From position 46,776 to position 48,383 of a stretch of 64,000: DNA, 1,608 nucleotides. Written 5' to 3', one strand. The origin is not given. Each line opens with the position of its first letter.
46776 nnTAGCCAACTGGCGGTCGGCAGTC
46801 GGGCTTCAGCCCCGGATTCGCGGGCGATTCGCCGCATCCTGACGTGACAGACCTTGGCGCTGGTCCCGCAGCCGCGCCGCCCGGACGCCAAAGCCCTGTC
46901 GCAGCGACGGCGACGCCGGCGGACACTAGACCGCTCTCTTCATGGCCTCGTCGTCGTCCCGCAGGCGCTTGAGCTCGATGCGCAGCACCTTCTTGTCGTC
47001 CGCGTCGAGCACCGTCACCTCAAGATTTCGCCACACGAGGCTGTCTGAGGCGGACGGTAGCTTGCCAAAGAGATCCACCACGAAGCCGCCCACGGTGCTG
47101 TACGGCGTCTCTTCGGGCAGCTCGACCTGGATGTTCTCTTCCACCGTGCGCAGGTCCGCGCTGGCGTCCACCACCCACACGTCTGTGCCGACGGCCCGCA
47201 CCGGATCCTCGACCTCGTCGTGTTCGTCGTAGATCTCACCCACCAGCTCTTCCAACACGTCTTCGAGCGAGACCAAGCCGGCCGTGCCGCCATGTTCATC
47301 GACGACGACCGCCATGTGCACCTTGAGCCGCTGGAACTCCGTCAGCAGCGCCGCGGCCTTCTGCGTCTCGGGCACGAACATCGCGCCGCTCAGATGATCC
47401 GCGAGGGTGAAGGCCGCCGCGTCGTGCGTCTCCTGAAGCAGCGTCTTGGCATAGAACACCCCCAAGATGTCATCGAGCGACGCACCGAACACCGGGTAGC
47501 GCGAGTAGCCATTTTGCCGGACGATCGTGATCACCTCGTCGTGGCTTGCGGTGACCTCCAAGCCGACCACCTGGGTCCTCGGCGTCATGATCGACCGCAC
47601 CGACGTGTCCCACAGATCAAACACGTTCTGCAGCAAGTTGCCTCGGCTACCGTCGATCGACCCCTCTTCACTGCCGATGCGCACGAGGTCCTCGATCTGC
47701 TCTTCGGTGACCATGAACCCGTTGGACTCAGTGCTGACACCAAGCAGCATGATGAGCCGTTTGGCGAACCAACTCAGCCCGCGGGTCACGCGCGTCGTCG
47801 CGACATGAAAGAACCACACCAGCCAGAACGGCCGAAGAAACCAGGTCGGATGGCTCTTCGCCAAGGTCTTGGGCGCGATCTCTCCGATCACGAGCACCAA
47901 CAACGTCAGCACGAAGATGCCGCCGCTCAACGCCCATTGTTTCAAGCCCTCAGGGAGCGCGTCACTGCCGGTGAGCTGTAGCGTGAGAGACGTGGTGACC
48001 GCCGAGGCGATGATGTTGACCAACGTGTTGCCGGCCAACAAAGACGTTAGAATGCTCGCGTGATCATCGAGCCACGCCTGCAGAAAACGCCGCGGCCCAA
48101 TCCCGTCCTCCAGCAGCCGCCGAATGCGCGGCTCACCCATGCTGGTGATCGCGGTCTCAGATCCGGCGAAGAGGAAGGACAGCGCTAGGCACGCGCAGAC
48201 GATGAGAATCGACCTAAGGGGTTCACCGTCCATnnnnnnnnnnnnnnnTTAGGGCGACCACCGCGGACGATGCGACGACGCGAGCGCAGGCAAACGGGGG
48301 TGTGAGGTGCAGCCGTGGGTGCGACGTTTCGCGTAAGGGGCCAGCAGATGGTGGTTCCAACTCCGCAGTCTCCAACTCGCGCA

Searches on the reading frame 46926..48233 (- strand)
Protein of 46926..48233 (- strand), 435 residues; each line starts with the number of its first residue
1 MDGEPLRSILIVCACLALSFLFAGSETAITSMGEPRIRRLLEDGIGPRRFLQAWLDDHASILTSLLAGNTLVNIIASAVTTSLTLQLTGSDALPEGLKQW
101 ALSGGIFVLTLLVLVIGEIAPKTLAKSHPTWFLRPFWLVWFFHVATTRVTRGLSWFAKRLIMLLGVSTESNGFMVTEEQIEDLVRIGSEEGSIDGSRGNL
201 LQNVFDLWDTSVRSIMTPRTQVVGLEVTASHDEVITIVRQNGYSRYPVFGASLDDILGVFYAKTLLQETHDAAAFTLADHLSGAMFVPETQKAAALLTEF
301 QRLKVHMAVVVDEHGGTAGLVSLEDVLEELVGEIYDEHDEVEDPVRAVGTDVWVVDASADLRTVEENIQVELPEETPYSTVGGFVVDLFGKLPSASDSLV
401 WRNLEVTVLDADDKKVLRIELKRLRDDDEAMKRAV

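Call 3: search_protein_families(library=pfam, proteins=[window:46926-48233:-], max_evalue=0.01)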
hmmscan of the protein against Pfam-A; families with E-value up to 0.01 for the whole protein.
window:46926-48233:- (435 aa): 3 families
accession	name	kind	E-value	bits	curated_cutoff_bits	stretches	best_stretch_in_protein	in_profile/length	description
PF01595.25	CNNM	-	2.8e-37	128.6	28.4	1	10-194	1-178/181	Cyclin M transmembrane N-terminal domain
PF03471.22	CorC_HlyC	-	1.4e-17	63.9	27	1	349-424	4-80/81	Transporter associated domain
PF00571.33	CBS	-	2.3e-10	41.1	24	2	286-331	11-56/57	CBS domain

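Call 4: search_protein_families(library=ncbifam, proteins=[window:46926-48233:-], max_evalue=0.01)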
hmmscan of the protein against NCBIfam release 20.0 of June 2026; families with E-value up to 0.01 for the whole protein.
window:46926-48233:- (435 aa): 7 families
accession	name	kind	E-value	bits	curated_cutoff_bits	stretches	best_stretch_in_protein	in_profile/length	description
TIGR03520.1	GldE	subfamily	8.3e-63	212.8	376.05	1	16-421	5-405/408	gliding motility-associated protein GldE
NF011675.0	PRK15094.1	equivalog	2.1e-46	158.6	379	1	178-427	35-284/292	CNNM family magnesium/cobalt transport protein CorC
NF008604.1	PRK11573.1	equivalog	1e-45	156.4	475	1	9-430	10-425/428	hypothetical protein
NF052568.1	PolamExpPaeASal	equivalog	1.7e-41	142.4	500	1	7-417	3-418/424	polyamine export protein PaeA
NF003714.0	PRK05326.1-1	equivalog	0.00042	18.8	471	1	286-427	436-574/577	potassium/proton antiporter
NF041630.1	CBS_CbpB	equivalog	0.0043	16.9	125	0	206-312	5-109/143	cyclic-di-AMP-binding protein CbpB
TIGR01137.1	cysta_beta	equivalog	0.0095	14.6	510.25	0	221-328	347-454/457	cystathionine beta-synthase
